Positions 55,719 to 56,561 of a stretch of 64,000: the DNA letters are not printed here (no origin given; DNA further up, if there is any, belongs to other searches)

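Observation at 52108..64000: Nine-gene tightly coupled operon: TrpB2 - IorA - IorB - hydantoinase A/B - Cys/His protein - ACAD-fold - HMGCS-like::DUF35 - thiolase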

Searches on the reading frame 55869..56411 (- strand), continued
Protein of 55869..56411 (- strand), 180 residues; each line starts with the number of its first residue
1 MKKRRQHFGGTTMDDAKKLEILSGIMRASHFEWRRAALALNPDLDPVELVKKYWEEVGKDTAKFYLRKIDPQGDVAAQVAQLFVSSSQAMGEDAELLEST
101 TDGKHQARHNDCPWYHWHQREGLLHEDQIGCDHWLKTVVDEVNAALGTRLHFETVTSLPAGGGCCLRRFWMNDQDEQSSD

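Call 46: fold_search(model_id=the predicted structure, library=pdb)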
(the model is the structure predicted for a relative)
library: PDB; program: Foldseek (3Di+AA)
matches with E <= 10: 421; with E <= 0.001: 30
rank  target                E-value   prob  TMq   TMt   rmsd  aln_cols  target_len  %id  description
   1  6aq3_E                1.0e-05  1.00  0.59  0.59   4.3       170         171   12  Crystal structure of a trafficking protein particle complex subunit 3 from Naegleria fowleri covalently bound to palmi (released 2017-08-30)
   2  6aq3_C                1.2e-05  1.00  0.57  0.57   4.7       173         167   12  Crystal structure of a trafficking protein particle complex subunit 3 from Naegleria fowleri covalently bound to palmi (released 2017-08-30)
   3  6aq3_D                1.7e-05  1.00  0.58  0.57   4.6       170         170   12  Crystal structure of a trafficking protein particle complex subunit 3 from Naegleria fowleri covalently bound to palmi (released 2017-08-30)
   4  6aq3_B                2.5e-05  1.00  0.58  0.57   5.1       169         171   11  Crystal structure of a trafficking protein particle complex subunit 3 from Naegleria fowleri covalently bound to palmi (released 2017-08-30)
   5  6aq3_A                2.7e-05  1.00  0.54  0.54   4.9       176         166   11  Crystal structure of a trafficking protein particle complex subunit 3 from Naegleria fowleri covalently bound to palmi (released 2017-08-30)
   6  7yh3_B                7.8e-05  1.00  0.51  0.54   5.0       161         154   10  TRAPPC3 from Thorarchaeota SMTZ1-45 (released 2023-07-19)
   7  7b6d_G                8.4e-05  1.00  0.58  0.58   4.0       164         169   10  Drosophila melanogaster TRAPPCore (C1, C2, C2L, C3a/b, C4, C5, C6 subunits) (released 2021-06-09)
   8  6aq3_F                1.1e-04  1.00  0.53  0.53   6.3       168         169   11  Crystal structure of a trafficking protein particle complex subunit 3 from Naegleria fowleri covalently bound to palmi (released 2017-08-30)
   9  2pwn                  1.3e-04  1.00  0.55  0.58   4.7       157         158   11  Crystal structure of BET3 homolog (13277653) from Mus musculus at 2.04 A resolution (released 2007-05-29)
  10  1wc8                  1.4e-04  1.00  0.57  0.58   4.7       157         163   11  The crystal structure of mouse bet3p (released 2004-12-13)
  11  1wc9                  2.3e-04  1.00  0.57  0.59   4.7       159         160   11  The crystal structure of truncated mouse bet3p (released 2004-12-13)
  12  5frw_B                3.0e-04  1.00  0.49  0.43   6.9       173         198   11  crystal structure of the phenol-responsive sensory domain of the transcription activator PoxR with Phenol (released 2016-04-06)
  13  6iy8_C                3.4e-04  1.00  0.51  0.23   5.9       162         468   14  DmpR-phenol complex of Pseudomonas putida (released 2020-06-10)
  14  2j3w_D                3.4e-04  1.00  0.50  0.53   5.5       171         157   11  The crystal structure of the bet3-trs31-sedlin complex. (released 2006-11-27)
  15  1sz7                  4.1e-04  1.00  0.57  0.59   4.7       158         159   11  Crystal structure of Human Bet3 (released 2005-01-18)
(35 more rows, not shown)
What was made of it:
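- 55869..56375 (-): Small 168-aa protein with invariant His97, Cys100, Cys119 and Cys153. It has a V4R/Bet3/H-NOX-like fold and scores just below the Pfam ATC_hydrolase threshold. It is a hallmark of these clusters; its function is not established. Foldseek matches Bet3/TRAPPC3 and the phenol-sensor domains of PoxR, DmpR and MopR at TM 0.5-0.59 (call 46).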

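Call 51: search_protein_families(library=pfam, proteins=[L026:5844-7865:+, L026:7990-9942:+, L026:10922-12178:-, L026:16809-18410:+, L026:18874-19857:+, L037:7725-9674:+, L037:10751-13168:+, L037:13199-14425:+, L037:14157-16307:+, L037:635-1726:+])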
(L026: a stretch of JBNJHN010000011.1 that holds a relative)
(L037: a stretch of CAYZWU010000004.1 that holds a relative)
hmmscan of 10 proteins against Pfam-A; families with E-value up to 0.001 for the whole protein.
L026:5844-7865:+ (673 aa): 4 families
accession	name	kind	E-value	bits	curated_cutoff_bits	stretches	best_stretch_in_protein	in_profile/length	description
PF02737.24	3HCDH_N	-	1.1e-44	153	22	1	25-202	2-177/180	3-hydroxyacyl-CoA dehydrogenase, NAD binding domain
PF00378.25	ECH_1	-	1.2e-44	153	27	1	393-585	5-191/251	Enoyl-CoA hydratase/isomerase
PF16113.10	ECH_2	-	6e-31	108.6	27.2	1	395-562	2-167/335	Enoyl-CoA hydratase/isomerase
PF00725.27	3HCDH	-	1.9e-06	28.7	22.1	0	303-365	3-65/97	3-hydroxyacyl-CoA dehydrogenase, C-terminal domain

L026:7990-9942:+ (650 aa): 11 families
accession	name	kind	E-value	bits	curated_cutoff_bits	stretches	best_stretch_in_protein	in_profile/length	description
PF00724.26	Oxidored_FMN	-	1.5e-61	209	27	1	11-343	2-341/342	NADH:flavin oxidoreductase / NADH oxidase family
PF07992.20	Pyr_redox_2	-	3.6e-19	69.7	26.1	1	393-624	2-251/291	Pyridine nucleotide-disulphide oxidoreductase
PF13450.12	NAD_binding_8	-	1.6e-08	35.2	21.9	1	396-435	1-40/68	NAD(P)-binding Rossmann-like domain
PF00070.33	Pyr_redox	-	1.9e-08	35.1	22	0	393-427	1-35/82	Pyridine nucleotide-disulphide oxidoreductase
PF12831.13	FAD_oxidored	-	8.7e-08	32.3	27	1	394-441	2-49/416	FAD dependent oxidoreductase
PF13738.12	Pyr_redox_3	-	6.6e-07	29.3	30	0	479-605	127-264/305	Pyridine nucleotide-disulphide oxidoreductase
PF00890.30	FAD_binding_2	-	4.5e-06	26.6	20.4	1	396-433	4-41/414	FAD binding domain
PF03486.20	HI0933_like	-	8.8e-06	25.8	50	1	393-436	2-45/244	HI0933-like protein Rossmann domain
PF01262.27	AlaDh_PNT_C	-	9.8e-06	25.6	23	1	388-426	23-63/214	Alanine dehydrogenase/PNT, C-terminal domain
PF01266.30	DAO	-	1.5e-05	25.1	27.9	1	394-429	2-38/353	FAD dependent oxidoreductase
PF01134.28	GIDA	-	3.8e-05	23.4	22.1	1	393-428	1-37/391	Glucose inhibited division protein A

L026:10922-12178:- (418 aa): 1 family
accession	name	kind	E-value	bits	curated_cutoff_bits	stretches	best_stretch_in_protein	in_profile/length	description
PF07690.21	MFS_1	-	5.9e-46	157.4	33.4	2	15-254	2-235/347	Major Facilitator Superfamily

L026:16809-18410:+ (533 aa): 6 families
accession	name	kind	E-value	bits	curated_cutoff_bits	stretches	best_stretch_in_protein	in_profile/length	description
PF02826.25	2-Hacid_dh_C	-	1.2e-62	210.9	25.1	1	107-281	1-178/178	D-isomer specific 2-hydroxyacid dehydrogenase, NAD binding domain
PF00389.36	2-Hacid_dh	-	2.1e-39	134.7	24.6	1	6-313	1-134/134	D-isomer specific 2-hydroxyacid dehydrogenase, catalytic domain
PF19304.4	PGDH_inter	-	1.1e-25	90.5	27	1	325-441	2-118/119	D-3-phosphoglycerate dehydrogenase intervening domain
PF01842.31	ACT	-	6.6e-11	42.2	27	1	454-516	2-65/66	ACT domain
PF22629.2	ACT_AHAS_ss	-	6.7e-09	36.2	27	1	458-519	4-66/67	AHAS small subunit-like ACT domain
PF13291.12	ACT_4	-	0.00016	22.8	27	1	458-500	12-54/80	ACT domain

L026:18874-19857:+ (327 aa): 11 families
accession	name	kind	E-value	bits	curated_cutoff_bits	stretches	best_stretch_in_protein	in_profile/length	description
PF03308.22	MeaB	-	2.4e-79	266.6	23.1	1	39-286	12-269/273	Methylmalonyl Co-A mutase-associated GTPase MeaB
PF02492.25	cobW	-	2.8e-08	34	20.7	0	57-79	2-25/180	CobW/HypB/UreG, nucleotide-binding domain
PF03193.22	RsgA_GTPase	-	5.2e-06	26.8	30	0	42-78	94-129/174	RsgA GTPase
PF00009.33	GTP_EFTU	-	7.5e-06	26.1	26.5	0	189-251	117-185/188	Elongation factor Tu GTP binding domain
PF13207.12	AAA_17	-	2.4e-05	25.1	27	0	61-87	1-27/136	AAA domain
PF01926.29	MMR_HSR1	-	3.6e-05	24.3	21.9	1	58-78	2-22/113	50S ribosome-binding GTPase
PF13238.12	AAA_18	-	0.00025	21.9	29.4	0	58-84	1-31/128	AAA domain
PF03029.23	ATP_bind_1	-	0.00035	20.9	27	0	60-94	1-35/240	Conserved hypothetical ATP binding protein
PF07693.20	KAP_NTPase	-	0.00064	19.5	20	1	43-81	10-46/293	KAP family P-loop domain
PF00005.33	ABC_tran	-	0.00078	20.5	25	0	57-80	13-36/137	ABC transporter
PF02421.24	FeoB_N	-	0.00094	19.2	27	0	188-247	98-155/156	Ferrous iron transport protein B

L037:7725-9674:+ (649 aa): 10 families
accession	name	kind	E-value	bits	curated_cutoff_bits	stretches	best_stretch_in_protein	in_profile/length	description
PF00724.26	Oxidored_FMN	-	4e-49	168.1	27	1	11-344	2-342/342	NADH:flavin oxidoreductase / NADH oxidase family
PF07992.20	Pyr_redox_2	-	3.1e-18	66.7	26.1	1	393-631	2-258/291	Pyridine nucleotide-disulphide oxidoreductase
PF13450.12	NAD_binding_8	-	2.4e-10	41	21.9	1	396-444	1-46/68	NAD(P)-binding Rossmann-like domain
PF01266.30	DAO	-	4.6e-09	36.7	27.9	1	394-436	2-43/353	FAD dependent oxidoreductase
PF00070.33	Pyr_redox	-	2e-07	31.8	22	0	393-427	1-35/82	Pyridine nucleotide-disulphide oxidoreductase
PF13738.12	Pyr_redox_3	-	2.3e-07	30.8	30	0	390-491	163-272/305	Pyridine nucleotide-disulphide oxidoreductase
PF12831.13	FAD_oxidored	-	7.5e-07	29.2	27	1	394-440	2-48/416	FAD dependent oxidoreductase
PF00890.30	FAD_binding_2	-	1.6e-06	28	20.4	1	395-434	3-42/414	FAD binding domain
PF03486.20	HI0933_like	-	2.3e-06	27.7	50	1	393-436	2-45/244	HI0933-like protein Rossmann domain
PF01262.27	AlaDh_PNT_C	-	0.00012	22.1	23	1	391-431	28-68/214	Alanine dehydrogenase/PNT, C-terminal domain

L037:10751-13168:+ (805 aa): 1 family
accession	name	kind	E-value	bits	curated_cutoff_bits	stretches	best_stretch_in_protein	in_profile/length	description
PF08334.16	T2SSG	-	1.7e-11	44.6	21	1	717-802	16-107/108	Type II secretion system (T2SS), protein G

L037:13199-14425:+ (408 aa): 15 families
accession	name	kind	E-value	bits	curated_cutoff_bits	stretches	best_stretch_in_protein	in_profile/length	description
PF07719.23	TPR_2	-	6.8e-24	82.4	27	0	144-176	2-34/34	Tetratricopeptide repeat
PF13181.12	TPR_8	-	4e-21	73.7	25.7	1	144-176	2-34/34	Tetratricopeptide repeat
PF00515.34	TPR_1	-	1.9e-16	59.5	27.8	1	213-235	3-25/34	Tetratricopeptide repeat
PF13431.12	TPR_17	-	4.2e-15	55.1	24.4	1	200-232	2-34/34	Tetratricopeptide repeat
PF14559.12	TPR_19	-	2.2e-14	54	25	2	191-244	5-58/68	Tetratricopeptide repeat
PF13428.12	TPR_14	-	2.1e-12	46.9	23.5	0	144-184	2-42/44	Tetratricopeptide repeat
PF13432.12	TPR_16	-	2.9e-12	47.2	32.7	1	81-138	3-60/65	Tetratricopeptide repeat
PF13414.12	TPR_11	-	3.6e-12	46.2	26.8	0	82-113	1-32/42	TPR repeat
PF13424.12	TPR_12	-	4.4e-12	46.4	30.1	1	194-235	27-69/77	Tetratricopeptide repeat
PF12895.13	ANAPC3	-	2.3e-11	44.3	27.2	2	156-235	2-80/82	Anaphase-promoting complex, cyclosome, subunit 3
PF23914.1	TPR_CcmH_CycH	-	1.6e-10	41.5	42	1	114-203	55-147/158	Cytochrome c-type biogenesis protein H TPR domain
PF13176.12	TPR_7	-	8.7e-06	25.9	27.9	0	213-243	1-31/36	Tetratricopeptide repeat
PF13371.12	TPR_9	-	0.00015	22.1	35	0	119-177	5-63/73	Tetratricopeptide repeat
PF25064.1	ARM_TT21_5th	-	0.0002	22.1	27.8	0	157-234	15-95/117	TT21 fifth ARM repeats domain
PF13174.12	TPR_6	-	0.00051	21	26.3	0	213-243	2-32/33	Tetratricopeptide repeat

L037:14157-16307:+ (716 aa): 0 families

L037:635-1726:+ (363 aa): 4 families
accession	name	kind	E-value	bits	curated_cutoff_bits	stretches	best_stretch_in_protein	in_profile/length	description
PF08240.17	ADH_N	-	5e-31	107.5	23.5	1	45-153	1-103/104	Alcohol dehydrogenase GroES-like domain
PF00107.32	ADH_zinc_N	-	8.3e-25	87.7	31.8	1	194-321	1-128/129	Zinc-binding dehydrogenase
PF13602.12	ADH_zinc_N_2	-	5.7e-09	37.4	27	1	230-358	5-134/134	Zinc-binding dehydrogenase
PF16912.11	Glu_dehyd_C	-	2.8e-07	30.7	34.9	1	175-348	23-202/211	Glucose dehydrogenase C-terminus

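Call 56: search_protein_families(library=pfam, proteins=[L019:233-2158:+, L019:2235-3035:+, L019:3032-4114:+, L019:4006-6714:+, L019:6961-7464:+, L019:8178-9725:+, L019:10545-11729:+, L019:12437-12934:+, L019:13376-14581:+, L019:14720-16300:+])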
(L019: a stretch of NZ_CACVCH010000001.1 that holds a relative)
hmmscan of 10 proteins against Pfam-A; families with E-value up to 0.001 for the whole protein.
L019:233-2158:+ (641 aa): 1 family
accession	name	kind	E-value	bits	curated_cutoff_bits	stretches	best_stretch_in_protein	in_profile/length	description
PF01578.25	Cytochrom_C_asm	-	1.3e-13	51.5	29.9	1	68-255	9-206/212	Cytochrome C assembly protein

L019:2235-3035:+ (266 aa): 0 families

L019:3032-4114:+ (360 aa): 1 family
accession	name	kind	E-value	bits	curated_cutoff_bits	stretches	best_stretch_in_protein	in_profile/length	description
PF01136.24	Peptidase_U32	-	1.2e-33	116.8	22.4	1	89-327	6-229/233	Peptidase family U32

L019:4006-6714:+ (902 aa): 6 families
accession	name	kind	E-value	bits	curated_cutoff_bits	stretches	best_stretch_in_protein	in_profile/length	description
PF08495.15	FIST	-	9.5e-43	146.7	23.2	1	88-286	2-189/189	FIST N domain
PF02518.31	HATPase_c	-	3.1e-23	82.7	26.4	1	650-759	2-110/111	Histidine kinase-, DNA gyrase B-, and HSP90-like ATPase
PF10442.14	FIST_C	-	1.4e-22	80.7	28.5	2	288-416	1-130/131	FIST C domain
PF00072.30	Response_reg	-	5.3e-12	46.3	30.2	1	783-892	1-110/111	Response regulator receiver domain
PF00512.31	HisKA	-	9.1e-12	45.3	26.9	1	541-605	2-66/66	His Kinase A (phospho-acceptor) domain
PF13581.12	HATPase_c_2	-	0.00052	20.5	27.4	0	661-736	39-112/127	Histidine kinase-like ATPase domain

L019:6961-7464:+ (167 aa): 0 families

L019:8178-9725:+ (515 aa): 2 families
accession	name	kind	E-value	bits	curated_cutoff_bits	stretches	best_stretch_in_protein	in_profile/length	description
PF00795.27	CN_hydrolase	-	1.3e-25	90.6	23.2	1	228-448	1-217/256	Carbon-nitrogen hydrolase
PF00583.31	Acetyltransf_1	-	6.6e-05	23.6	20.7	1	43-125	26-85/116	Acetyltransferase (GNAT) family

L019:10545-11729:+ (394 aa): 1 family
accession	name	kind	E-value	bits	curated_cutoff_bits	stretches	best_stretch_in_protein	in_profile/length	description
PF07690.21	MFS_1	-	1.6e-20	73.8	33.4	2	17-245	4-237/347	Major Facilitator Superfamily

L019:12437-12934:+ (165 aa): 2 families
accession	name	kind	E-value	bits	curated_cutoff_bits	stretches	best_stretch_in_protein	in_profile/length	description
PF13452.11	FAS1_DH_region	-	3.7e-42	144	22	1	26-156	3-131/132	FAS1-like, dehydratase domain region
PF22622.2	MFE-2_hydrat-2_N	-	1.8e-07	31.4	27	1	42-164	8-129/130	MFE-2 hydratase 2 N-terminal domain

L019:13376-14581:+ (401 aa): 3 families
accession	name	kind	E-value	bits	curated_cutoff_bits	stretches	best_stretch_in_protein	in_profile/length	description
PF00108.29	Thiolase_N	-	1.7e-21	77.2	26.4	1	15-264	9-257/260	Thiolase, N-terminal domain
PF02803.24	Thiolase_C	-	6.7e-21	74.6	27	1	280-397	5-122/123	Thiolase, C-terminal domain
PF22691.2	Thiolase_C_1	-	0.00012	22.3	28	1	292-338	13-59/144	Thiolase C-terminal domain-like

L019:14720-16300:+ (526 aa): 2 families
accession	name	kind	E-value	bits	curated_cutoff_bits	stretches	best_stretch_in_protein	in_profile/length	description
PF00501.34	AMP-binding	-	5.6e-83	279.3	29.9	1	19-376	2-384/384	AMP-binding enzyme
PF13193.12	AMP-binding_C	-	2.8e-20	73.4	24.5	1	427-501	2-76/76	AMP-binding enzyme C-terminal domain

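Call 67: search_protein_representatives(alignment_id=A1)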
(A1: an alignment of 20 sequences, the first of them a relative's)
Query: 20 sequences, 161 profile positions. Proteins with E-value up to 0.001 (for the whole library): 109; up to 1e-10: 78; up to 1e-30: 23. The best 109 are listed.
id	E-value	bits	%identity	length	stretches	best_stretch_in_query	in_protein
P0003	3.1e-77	274.0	-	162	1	1-160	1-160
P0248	1.0e-69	249.6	-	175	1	2-160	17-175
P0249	2.2e-59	215.9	-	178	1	3-160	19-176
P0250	1.5e-57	210.0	-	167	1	5-160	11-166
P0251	4.4e-57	208.5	-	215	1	3-160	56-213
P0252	3.4e-56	205.6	-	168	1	3-158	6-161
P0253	2.6e-55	202.7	-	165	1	3-160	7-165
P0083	2.0e-54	199.9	-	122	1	2-118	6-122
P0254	6.7e-52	191.6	-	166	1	3-160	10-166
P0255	8.0e-48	178.4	-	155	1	9-160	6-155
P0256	1.3e-46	174.5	-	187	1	4-160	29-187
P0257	1.9e-45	170.6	-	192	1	5-160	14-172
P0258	1.7e-43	164.3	-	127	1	44-160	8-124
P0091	4.1e-43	163.1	-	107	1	57-161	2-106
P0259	1.5e-42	161.2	-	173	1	3-160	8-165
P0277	1.1e-26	109.6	-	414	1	2-95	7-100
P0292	5.9e-23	97.5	-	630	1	2-160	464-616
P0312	1.1e-14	70.7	-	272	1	3-64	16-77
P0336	1.0e-06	44.7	-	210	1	91-157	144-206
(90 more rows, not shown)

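Call 68: search_protein_families(library=pfam, proteins=[P0292, P0277, P0312, P0251, P0336], max_evalue=0.01)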
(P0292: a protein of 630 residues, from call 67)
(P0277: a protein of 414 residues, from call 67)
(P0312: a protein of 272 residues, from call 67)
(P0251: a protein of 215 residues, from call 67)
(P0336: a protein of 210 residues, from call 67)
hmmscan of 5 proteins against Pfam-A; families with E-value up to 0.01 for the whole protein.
P0292 (630 aa): 3 families
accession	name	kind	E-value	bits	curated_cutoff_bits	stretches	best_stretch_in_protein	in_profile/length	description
PF14535.12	AMP-binding_C_2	-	1.3e-14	54.7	25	1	351-441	1-93/96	AMP-binding enzyme C-terminal domain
PF00501.34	AMP-binding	-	6.3e-12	45.4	29.9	1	139-301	202-375/384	AMP-binding enzyme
PF14196.11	ATC_hydrolase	-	2.3e-11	45.1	28.1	1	477-611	6-143/145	L-2-amino-thiazoline-4-carboxylic acid hydrolase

P0277 (414 aa): 0 families

P0312 (272 aa): 0 families

P0251 (215 aa): 0 families

P0336 (210 aa): 10 families
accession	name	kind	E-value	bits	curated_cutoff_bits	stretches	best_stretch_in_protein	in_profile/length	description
PF07992.20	Pyr_redox_2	-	2.9e-20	73.3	26.1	1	6-149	3-148/291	Pyridine nucleotide-disulphide oxidoreductase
PF13738.12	Pyr_redox_3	-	2.6e-12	47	30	2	66-149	88-170/305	Pyridine nucleotide-disulphide oxidoreductase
PF01266.30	DAO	-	9.9e-11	42.2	27.9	2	60-117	150-209/353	FAD dependent oxidoreductase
PF14196.11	ATC_hydrolase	-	2.1e-08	35.5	28.1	1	146-206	86-145/145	L-2-amino-thiazoline-4-carboxylic acid hydrolase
PF03486.20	HI0933_like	-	3.2e-07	30.5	50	1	5-44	2-42/244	HI0933-like protein Rossmann domain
PF13450.12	NAD_binding_8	-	4.4e-06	27.3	21.9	1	8-45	1-39/68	NAD(P)-binding Rossmann-like domain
PF00890.30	FAD_binding_2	-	1e-05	25.4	20.4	1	6-44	2-41/414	FAD binding domain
PF01134.28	GIDA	-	0.00014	21.5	22.1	0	6-33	2-29/391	Glucose inhibited division protein A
PF12831.13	FAD_oxidored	-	0.00074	19.4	27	1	6-41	2-38/416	FAD dependent oxidoreductase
PF01946.23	Thi4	-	0.0073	16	26.2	0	6-32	20-47/235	Thi4 family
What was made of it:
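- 55869..56375 (-): One relative is fused to a PaaK-type aryl-acetate CoA ligase (call 68).
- On ATC hydrolase (Pfam PF14196): The fused relative P0292 scores 45.1 bits (call 68).
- The small protein is fused to a PaaK-type ligase in P0292 (call 68).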
